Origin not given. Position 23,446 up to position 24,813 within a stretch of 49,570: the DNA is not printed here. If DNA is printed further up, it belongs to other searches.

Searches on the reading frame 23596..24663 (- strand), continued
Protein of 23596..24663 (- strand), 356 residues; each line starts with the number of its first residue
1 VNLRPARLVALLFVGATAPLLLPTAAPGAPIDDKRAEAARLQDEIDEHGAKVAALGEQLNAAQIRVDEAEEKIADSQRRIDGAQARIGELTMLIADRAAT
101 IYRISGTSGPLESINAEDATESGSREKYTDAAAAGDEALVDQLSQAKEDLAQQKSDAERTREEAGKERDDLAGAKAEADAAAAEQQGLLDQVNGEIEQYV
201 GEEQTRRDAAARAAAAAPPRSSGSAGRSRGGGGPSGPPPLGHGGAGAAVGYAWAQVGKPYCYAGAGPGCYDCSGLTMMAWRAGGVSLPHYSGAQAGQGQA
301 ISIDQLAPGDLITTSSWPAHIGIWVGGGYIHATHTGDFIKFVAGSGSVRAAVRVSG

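Call 32: find_encoding_contigs(protein=P0020, flank=1500, max_places=3)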
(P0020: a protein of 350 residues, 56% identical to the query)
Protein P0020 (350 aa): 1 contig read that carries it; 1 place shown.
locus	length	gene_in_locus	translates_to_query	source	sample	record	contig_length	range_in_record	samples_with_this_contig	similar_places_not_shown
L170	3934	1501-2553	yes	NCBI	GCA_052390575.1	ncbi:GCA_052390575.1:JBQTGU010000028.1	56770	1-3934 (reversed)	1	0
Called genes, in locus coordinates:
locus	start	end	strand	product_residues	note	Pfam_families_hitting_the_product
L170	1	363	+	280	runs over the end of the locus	PF00753:Lactamase_B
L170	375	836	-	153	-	PF01243:PNPOx_N, PF12900:Pyridox_ox_2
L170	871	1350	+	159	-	-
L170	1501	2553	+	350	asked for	PF00877:NLPC_P60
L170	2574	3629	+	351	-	PF00586:AIRS, PF02769:AIRS_C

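Call 58: search_protein_families(library=ncbifam, proteins=[window:23596-24663:-], max_evalue=1)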
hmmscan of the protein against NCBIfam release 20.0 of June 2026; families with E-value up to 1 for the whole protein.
window:23596-24663:- (356 aa): 20 families
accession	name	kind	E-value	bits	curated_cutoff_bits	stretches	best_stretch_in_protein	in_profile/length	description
NF038345.1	wall_hydro_RipC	exception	6.1e-28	98.3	425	1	29-340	30-347/362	peptidoglycan hydrolase RipC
NF046048.1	NlpC_P60_DIP1281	equivalog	8.3e-17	61.2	517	2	270-341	498-571/587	DIP1281 family NlpC/P60 protein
NF010495.0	PRK13914.1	equivalog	5.7e-14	51.9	647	1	239-346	360-470/481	invasion associated endopeptidase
NF033741.1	NlpC_p60_RipA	exception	5.2e-11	42.3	625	2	263-341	359-439/457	NlpC/P60 family peptidoglycan endopeptidase RipA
NF033743.1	NlpC_inact_RipD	exception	1e-06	28.4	215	1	259-313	82-136/181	NlpC/P60 family peptidoglycan-binding protein RipD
NF033742.1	NlpC_p60_RipB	exception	3.6e-06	26.8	335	1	263-332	108-179/206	NlpC/P60 family peptidoglycan endopeptidase RipB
TIGR02168.1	SMC_prok_B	equivalog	8.4e-06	23.8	567.35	1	34-186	684-839/1181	chromosome segregation protein SMC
NF008096.1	PRK10838.1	equivalog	3.7e-05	23.6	186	1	259-334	82-161/189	bifunctional murein DD-endopeptidase/murein LD-carboxypeptidase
NF040678.1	EntFM_CwpFM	equivalog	0.0005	19.2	720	1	244-332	311-403/430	enterotoxin EntFM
TIGR02169.1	SMC_prok_A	equivalog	0.001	16.9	729.4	1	32-187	361-509/1165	chromosome segregation protein SMC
NF045487.1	ASRP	equivalog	0.0015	17.3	300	1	65-201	119-256/593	archaea-specific SMC-related protein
NF008644.1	PRK11637.1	equivalog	0.002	17.2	270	1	32-213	21-209/385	murein hydrolase activator EnvC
NF002572.0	PRK02224.1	equivalog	0.0021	16.4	1087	1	32-215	183-363/888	DNA double-strand break repair ATPase Rad50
NF038350.1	taxis_HmpF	equivalog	0.029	12.7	200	1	36-182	131-280/553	pilus motility taxis protein HmpF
NF052320.1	Cbp1_fam_LP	subfamily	0.07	12.6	90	1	39-85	126-172/286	Cbp1 family collagen-binding glycoprotein adhesin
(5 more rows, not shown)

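Call 69: find_encoding_contigs(protein=P0085, flank=700, max_places=10)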
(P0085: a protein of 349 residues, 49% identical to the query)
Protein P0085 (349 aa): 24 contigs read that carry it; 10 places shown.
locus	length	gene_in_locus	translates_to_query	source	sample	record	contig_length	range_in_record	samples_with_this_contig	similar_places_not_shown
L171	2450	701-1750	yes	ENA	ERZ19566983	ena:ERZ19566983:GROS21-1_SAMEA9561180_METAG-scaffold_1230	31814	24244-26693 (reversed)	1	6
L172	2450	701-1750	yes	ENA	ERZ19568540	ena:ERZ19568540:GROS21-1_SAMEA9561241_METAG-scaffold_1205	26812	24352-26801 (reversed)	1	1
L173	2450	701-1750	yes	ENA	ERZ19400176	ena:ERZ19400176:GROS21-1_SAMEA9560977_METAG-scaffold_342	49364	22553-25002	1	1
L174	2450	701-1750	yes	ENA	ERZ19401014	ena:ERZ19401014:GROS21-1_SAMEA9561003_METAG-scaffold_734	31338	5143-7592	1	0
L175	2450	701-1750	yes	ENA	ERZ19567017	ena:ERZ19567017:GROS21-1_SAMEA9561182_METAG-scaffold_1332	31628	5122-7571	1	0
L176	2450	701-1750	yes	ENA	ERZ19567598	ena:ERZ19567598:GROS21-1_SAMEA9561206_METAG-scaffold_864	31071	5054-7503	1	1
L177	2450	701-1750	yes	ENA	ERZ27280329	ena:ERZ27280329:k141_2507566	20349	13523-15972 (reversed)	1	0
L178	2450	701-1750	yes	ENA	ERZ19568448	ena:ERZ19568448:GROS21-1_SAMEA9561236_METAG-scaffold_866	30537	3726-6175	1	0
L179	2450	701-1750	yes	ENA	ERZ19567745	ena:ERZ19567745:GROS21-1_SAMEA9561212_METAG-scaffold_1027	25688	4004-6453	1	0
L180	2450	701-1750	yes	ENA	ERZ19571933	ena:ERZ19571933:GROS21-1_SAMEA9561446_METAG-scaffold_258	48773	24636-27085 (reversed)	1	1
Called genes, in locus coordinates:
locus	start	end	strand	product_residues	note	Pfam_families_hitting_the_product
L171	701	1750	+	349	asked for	PF00877:NLPC_P60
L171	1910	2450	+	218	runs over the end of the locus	-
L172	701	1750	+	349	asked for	PF00877:NLPC_P60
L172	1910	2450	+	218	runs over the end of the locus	-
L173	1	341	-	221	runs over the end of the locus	-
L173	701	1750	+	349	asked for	PF00877:NLPC_P60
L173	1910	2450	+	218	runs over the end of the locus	-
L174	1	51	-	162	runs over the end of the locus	-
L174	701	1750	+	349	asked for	PF00877:NLPC_P60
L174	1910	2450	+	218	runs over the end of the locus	-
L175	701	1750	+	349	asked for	PF00877:NLPC_P60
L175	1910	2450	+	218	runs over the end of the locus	-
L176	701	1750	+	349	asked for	PF00877:NLPC_P60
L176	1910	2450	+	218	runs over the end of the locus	-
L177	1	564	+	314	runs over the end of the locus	PF00805:Pentapeptide, PF13599:Pentapeptide_4 (weak), PF13576:Pentapeptide_3 (weak)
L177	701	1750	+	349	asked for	PF00877:NLPC_P60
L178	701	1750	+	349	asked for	PF00877:NLPC_P60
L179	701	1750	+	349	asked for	PF00877:NLPC_P60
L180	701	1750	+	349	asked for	PF00877:NLPC_P60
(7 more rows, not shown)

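Call 70: find_encoding_contigs(protein=P0106, flank=700, max_places=10)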
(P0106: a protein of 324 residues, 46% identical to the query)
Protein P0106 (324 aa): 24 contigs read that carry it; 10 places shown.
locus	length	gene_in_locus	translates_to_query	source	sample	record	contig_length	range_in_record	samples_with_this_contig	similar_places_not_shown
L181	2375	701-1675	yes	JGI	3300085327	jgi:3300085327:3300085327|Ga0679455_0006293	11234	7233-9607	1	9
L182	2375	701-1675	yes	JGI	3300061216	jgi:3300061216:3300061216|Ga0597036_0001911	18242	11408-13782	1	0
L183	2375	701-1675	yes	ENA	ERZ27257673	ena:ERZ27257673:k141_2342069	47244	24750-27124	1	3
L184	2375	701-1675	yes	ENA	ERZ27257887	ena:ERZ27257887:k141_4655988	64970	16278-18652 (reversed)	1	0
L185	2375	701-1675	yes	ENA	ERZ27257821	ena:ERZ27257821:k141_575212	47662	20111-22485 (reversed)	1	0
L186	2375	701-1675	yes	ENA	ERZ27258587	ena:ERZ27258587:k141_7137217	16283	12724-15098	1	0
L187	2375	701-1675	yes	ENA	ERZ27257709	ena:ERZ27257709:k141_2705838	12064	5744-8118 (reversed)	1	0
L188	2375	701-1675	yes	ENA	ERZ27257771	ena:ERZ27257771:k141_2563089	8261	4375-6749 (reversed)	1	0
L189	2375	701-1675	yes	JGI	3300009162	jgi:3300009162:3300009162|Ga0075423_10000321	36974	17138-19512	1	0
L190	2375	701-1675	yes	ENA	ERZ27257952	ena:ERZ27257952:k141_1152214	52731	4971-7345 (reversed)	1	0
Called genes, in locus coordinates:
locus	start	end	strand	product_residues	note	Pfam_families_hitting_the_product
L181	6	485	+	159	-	-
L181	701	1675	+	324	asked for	PF00877:NLPC_P60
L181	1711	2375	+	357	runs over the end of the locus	PF00586:AIRS, PF02769:AIRS_C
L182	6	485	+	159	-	-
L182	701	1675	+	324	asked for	PF00877:NLPC_P60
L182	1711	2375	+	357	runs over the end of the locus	PF00586:AIRS, PF02769:AIRS_C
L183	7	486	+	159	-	-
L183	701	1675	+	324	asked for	PF00877:NLPC_P60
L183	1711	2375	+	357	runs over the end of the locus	PF00586:AIRS, PF02769:AIRS_C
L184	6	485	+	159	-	-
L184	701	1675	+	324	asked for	PF00877:NLPC_P60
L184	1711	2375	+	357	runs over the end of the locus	PF00586:AIRS, PF02769:AIRS_C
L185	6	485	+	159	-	-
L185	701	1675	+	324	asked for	PF00877:NLPC_P60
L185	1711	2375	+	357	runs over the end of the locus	PF00586:AIRS, PF02769:AIRS_C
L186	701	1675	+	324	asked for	PF00877:NLPC_P60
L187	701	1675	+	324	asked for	PF00877:NLPC_P60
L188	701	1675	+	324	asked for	PF00877:NLPC_P60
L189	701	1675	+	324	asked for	PF00877:NLPC_P60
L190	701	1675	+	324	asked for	PF00877:NLPC_P60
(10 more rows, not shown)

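Call 71: find_encoding_contigs(protein=P0100, flank=700, max_places=10)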
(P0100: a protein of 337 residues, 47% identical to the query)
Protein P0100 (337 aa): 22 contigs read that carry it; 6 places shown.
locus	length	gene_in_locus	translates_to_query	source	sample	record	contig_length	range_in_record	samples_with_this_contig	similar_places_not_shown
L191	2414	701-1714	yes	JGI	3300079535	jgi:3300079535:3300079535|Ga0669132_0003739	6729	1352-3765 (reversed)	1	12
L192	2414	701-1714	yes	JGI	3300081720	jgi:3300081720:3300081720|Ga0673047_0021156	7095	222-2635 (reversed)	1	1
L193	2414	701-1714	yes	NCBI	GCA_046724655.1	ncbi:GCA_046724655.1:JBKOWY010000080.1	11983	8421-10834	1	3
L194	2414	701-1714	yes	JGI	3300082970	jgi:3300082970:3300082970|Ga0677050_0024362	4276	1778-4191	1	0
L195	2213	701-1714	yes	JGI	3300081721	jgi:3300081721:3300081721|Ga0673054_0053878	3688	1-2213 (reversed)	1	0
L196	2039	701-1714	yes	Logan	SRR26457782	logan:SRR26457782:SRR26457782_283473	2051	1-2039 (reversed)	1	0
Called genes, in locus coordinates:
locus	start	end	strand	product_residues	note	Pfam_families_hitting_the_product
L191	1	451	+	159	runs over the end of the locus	-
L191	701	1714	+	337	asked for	PF00877:NLPC_P60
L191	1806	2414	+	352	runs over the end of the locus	PF00586:AIRS, PF02769:AIRS_C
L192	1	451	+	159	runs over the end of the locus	-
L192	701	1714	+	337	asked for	PF00877:NLPC_P60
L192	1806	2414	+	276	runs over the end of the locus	?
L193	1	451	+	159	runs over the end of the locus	-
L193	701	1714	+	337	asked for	PF00877:NLPC_P60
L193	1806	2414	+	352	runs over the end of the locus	PF00586:AIRS, PF02769:AIRS_C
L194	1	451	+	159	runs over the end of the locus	-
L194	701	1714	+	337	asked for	PF00877:NLPC_P60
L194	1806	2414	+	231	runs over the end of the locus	?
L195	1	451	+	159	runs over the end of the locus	-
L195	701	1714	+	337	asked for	PF00877:NLPC_P60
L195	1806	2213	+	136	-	?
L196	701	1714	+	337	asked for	PF00877:NLPC_P60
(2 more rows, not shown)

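Call 73: find_encoding_contigs(protein=P0003, flank=700, max_places=3)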
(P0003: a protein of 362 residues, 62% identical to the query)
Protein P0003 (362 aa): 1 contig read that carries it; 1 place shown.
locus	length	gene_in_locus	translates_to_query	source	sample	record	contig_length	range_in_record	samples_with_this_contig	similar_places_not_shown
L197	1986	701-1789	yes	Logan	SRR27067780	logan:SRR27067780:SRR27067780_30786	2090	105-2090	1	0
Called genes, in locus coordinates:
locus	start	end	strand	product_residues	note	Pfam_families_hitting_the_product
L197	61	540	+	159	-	-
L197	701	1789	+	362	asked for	PF00877:NLPC_P60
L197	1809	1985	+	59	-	?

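Call 74: find_encoding_contigs(protein=P0037, flank=700, max_places=3)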
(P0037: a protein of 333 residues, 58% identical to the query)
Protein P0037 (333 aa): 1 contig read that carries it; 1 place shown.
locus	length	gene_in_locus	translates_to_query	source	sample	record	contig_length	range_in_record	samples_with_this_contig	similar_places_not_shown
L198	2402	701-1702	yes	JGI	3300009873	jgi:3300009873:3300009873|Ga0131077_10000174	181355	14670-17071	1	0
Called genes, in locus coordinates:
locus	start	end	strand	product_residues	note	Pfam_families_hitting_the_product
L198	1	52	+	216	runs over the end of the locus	PF13489:Methyltransf_23 (weak), PF01209:Ubie_methyltran, PF08241:Methyltransf_11, PF08242:Methyltransf_12, PF13649:Methyltransf_25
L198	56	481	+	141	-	PF10825:DUF2752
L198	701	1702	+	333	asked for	PF00877:NLPC_P60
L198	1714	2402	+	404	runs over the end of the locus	PF26095:CC_Bre1 (weak), PF01551:Peptidase_M23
